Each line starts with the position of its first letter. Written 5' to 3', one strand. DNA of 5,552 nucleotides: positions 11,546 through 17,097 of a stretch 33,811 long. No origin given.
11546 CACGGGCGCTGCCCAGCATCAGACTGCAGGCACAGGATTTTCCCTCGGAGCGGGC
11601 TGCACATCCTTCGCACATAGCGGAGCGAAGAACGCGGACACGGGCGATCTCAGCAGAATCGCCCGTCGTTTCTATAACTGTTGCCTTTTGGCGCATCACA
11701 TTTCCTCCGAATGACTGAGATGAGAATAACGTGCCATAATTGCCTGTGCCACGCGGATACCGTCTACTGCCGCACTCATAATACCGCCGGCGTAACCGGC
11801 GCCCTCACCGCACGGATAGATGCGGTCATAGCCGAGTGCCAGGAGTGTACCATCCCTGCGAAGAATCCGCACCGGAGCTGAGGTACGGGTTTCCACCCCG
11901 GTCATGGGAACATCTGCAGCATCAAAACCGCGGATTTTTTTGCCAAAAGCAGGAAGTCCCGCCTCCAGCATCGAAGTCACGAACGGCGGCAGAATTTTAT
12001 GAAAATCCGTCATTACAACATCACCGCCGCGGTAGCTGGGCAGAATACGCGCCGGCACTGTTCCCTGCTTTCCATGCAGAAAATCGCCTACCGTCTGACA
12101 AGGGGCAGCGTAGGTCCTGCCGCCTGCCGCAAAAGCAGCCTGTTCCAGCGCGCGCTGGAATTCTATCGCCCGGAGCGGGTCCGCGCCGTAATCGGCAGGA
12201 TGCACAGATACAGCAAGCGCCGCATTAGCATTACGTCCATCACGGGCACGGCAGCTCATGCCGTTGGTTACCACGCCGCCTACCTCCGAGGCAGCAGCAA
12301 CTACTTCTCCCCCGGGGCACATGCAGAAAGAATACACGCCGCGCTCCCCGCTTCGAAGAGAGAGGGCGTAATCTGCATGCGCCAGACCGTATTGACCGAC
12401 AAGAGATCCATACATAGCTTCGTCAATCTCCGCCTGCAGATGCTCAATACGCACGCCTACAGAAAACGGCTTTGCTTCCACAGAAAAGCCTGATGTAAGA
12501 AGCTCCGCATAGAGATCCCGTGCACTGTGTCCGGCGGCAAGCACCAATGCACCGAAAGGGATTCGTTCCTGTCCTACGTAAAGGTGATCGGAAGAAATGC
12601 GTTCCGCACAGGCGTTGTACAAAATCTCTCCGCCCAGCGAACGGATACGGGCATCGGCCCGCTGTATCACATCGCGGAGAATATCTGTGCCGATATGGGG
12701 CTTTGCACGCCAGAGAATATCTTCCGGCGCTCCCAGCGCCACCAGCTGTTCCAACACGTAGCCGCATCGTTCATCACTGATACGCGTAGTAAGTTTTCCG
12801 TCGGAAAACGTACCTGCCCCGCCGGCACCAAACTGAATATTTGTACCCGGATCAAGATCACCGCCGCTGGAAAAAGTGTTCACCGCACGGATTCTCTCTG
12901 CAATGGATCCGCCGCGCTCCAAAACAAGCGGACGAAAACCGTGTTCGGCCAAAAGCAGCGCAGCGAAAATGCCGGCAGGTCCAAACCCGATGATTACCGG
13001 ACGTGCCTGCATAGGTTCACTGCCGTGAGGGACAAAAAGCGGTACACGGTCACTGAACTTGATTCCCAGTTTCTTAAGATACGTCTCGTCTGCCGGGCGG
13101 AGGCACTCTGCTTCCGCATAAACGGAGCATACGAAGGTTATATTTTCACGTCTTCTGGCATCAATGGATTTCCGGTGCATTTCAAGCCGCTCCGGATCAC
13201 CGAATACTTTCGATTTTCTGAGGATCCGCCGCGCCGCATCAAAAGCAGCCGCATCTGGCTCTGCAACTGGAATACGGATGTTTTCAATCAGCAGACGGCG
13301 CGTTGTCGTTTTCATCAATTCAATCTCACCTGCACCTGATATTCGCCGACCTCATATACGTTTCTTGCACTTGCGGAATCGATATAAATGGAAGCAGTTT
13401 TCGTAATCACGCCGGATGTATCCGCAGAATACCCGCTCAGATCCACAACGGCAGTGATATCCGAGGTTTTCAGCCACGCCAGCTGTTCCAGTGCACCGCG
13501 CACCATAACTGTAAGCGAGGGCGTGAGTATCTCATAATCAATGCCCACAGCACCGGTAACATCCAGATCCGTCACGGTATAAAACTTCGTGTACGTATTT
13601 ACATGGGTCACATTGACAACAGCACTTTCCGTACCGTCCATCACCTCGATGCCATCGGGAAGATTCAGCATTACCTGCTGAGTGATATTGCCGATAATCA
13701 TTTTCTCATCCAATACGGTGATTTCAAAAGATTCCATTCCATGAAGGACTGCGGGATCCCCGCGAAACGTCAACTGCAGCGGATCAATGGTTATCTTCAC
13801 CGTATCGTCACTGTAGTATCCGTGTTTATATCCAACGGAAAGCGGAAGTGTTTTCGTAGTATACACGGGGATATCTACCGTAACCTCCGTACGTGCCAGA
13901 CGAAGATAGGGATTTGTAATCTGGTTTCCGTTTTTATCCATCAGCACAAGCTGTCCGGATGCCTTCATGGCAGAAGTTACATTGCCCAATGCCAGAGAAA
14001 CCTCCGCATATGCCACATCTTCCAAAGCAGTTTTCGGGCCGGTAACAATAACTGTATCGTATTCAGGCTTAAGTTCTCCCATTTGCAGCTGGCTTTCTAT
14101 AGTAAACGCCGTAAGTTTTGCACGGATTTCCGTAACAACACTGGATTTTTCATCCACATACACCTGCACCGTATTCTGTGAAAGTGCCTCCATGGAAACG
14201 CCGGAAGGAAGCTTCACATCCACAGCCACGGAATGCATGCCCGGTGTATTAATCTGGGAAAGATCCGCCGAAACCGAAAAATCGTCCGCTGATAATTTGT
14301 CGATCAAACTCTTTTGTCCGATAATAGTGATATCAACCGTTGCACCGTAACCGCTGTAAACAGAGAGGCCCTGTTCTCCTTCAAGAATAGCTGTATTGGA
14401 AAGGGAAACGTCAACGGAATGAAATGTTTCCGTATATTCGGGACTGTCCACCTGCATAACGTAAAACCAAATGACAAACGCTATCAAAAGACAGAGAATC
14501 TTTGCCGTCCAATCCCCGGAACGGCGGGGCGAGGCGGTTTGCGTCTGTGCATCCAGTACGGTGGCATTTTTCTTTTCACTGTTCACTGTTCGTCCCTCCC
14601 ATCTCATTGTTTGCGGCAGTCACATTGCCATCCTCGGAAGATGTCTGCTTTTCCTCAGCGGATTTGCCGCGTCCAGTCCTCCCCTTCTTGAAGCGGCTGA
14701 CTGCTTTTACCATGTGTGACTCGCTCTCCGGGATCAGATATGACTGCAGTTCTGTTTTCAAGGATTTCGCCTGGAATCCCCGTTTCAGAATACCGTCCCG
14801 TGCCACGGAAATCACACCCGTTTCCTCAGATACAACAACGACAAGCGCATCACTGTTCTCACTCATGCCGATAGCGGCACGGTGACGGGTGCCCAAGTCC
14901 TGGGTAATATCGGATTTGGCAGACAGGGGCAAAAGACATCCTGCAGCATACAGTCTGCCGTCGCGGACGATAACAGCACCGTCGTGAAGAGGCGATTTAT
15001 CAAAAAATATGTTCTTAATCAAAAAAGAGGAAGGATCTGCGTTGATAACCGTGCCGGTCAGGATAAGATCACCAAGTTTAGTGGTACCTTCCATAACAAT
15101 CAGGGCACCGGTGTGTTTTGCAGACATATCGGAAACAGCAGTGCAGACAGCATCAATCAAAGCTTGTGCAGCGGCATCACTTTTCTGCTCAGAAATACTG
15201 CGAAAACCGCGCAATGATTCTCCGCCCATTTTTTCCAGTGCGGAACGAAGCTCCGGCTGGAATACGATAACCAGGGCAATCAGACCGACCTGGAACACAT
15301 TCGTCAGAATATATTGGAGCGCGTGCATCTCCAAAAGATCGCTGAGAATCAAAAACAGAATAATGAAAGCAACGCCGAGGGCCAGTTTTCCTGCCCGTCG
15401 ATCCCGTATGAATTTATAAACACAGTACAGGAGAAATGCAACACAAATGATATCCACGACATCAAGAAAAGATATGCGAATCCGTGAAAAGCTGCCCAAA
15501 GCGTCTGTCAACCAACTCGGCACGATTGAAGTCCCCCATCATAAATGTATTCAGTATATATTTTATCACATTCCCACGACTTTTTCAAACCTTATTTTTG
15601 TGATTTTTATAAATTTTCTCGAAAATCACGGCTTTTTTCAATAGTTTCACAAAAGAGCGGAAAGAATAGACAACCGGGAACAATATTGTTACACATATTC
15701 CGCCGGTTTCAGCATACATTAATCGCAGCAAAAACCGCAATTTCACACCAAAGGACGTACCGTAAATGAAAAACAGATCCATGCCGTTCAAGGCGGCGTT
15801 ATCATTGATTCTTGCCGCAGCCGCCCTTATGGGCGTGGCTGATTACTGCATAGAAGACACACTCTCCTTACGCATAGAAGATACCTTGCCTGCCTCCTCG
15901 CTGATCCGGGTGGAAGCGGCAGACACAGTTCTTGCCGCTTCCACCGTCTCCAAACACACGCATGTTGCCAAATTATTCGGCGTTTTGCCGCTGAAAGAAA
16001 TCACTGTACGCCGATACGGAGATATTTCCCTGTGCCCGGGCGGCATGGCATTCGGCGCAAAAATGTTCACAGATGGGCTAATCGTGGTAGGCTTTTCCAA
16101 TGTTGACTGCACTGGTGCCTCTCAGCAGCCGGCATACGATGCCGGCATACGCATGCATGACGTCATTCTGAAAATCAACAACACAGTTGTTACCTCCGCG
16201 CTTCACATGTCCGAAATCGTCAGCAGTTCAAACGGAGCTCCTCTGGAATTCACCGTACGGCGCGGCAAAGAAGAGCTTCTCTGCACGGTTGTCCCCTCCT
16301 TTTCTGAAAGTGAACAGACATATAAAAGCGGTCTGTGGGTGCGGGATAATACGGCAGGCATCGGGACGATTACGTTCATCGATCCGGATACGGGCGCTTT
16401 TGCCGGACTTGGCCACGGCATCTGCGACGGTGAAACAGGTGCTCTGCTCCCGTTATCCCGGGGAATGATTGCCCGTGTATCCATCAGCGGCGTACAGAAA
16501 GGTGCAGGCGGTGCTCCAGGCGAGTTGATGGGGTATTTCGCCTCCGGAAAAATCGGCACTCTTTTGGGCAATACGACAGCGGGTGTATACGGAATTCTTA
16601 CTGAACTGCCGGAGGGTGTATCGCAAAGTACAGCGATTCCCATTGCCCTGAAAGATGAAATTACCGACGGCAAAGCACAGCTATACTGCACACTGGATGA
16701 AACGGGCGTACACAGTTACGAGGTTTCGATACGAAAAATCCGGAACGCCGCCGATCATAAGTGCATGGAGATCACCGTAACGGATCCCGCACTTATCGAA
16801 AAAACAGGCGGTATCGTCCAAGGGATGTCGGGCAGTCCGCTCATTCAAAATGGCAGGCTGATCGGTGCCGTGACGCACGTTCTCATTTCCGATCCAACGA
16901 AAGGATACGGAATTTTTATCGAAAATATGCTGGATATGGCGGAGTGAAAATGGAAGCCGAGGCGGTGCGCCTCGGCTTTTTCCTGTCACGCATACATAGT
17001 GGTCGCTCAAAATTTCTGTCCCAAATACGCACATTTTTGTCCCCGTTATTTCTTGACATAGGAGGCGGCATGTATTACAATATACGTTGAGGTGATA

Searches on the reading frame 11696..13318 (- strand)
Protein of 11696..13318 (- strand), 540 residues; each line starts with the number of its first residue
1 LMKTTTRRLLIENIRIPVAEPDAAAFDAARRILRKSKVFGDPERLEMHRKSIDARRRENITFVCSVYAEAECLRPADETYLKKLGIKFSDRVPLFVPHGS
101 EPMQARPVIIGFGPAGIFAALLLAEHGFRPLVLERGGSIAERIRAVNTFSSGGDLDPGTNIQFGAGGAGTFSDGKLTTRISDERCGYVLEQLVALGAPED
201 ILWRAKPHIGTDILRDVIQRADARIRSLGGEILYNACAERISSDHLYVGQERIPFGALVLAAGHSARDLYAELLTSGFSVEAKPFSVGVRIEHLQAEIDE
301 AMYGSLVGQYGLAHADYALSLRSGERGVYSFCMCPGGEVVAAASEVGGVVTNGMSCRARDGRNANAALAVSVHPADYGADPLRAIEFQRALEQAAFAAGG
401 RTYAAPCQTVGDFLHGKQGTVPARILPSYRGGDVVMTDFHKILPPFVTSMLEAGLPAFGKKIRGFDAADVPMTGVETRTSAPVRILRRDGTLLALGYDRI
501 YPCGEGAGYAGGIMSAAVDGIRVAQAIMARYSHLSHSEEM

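Call 10: search_protein_families(library=pfam, proteins=[window:11696-13318:-], max_evalue=0.001)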
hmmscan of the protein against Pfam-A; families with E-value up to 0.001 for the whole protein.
window:11696-13318:- (540 aa): 4 families
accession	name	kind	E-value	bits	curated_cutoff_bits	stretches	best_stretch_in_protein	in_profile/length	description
PF21688.3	FAD-depend_C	-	6.5e-69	232.5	27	1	284-479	1-197/197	FAD-dependent protein, C-terminal domain-like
PF01266.30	DAO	-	2e-05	24.7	27.9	0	108-140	3-35/353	FAD dependent oxidoreductase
PF01494.25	FAD_binding_3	-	0.00033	20.4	22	1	108-145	5-42/349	FAD binding domain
PF13450.12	NAD_binding_8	-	0.00086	20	21.9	0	109-148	1-40/68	NAD(P)-binding Rossmann-like domain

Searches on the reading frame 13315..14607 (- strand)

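Call 10: search_protein_families(library=pfam, proteins=[window:13315-14607:-], max_evalue=0.001)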
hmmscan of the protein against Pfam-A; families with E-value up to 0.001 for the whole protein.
window:13315-14607:- (430 aa): 1 family
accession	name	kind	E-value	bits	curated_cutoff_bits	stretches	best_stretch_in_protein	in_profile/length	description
PF07949.17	YbbR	-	9.8e-19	67.9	22.3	1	78-151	13-81/81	YbbR-like protein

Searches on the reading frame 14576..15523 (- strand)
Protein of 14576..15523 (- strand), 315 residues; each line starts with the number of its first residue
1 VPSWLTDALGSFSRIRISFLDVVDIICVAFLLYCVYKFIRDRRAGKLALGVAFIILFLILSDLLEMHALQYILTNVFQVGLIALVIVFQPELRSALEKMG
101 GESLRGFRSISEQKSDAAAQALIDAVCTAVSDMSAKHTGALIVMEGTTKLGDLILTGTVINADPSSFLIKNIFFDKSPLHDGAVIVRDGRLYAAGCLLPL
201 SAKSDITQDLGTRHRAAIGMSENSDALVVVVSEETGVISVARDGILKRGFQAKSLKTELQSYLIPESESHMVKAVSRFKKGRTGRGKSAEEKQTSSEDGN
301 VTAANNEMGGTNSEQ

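Call 10: search_protein_families(library=pfam, proteins=[window:14576-15523:-], max_evalue=0.001)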
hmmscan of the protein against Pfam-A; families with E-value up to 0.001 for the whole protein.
window:14576-15523:- (315 aa): 2 families
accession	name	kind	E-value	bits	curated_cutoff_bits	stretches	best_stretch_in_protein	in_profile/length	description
PF02457.21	DAC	-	6.5e-43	145.6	27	1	128-244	2-117/119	DisA bacterial checkpoint controller nucleotide-binding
PF19293.4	CdaA_N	-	7e-16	58.6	23.8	1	15-91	3-80/81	CdaA N-terminal transmembrane domain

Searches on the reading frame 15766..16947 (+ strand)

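Call 10: search_protein_families(library=pfam, proteins=[window:15766-16947:+], max_evalue=0.001)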
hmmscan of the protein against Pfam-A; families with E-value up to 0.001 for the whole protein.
window:15766-16947:+ (393 aa): 3 families
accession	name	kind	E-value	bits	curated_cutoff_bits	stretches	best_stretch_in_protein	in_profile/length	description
PF05580.18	Peptidase_S55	-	4.4e-79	265.8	25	1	185-389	2-210/210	SpoIVB peptidase S55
PF17820.7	PDZ_6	-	4e-08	33.3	27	1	120-166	8-54/54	PDZ domain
PF13180.12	PDZ_2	-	6.1e-07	30.1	27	1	118-175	20-78/80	PDZ domain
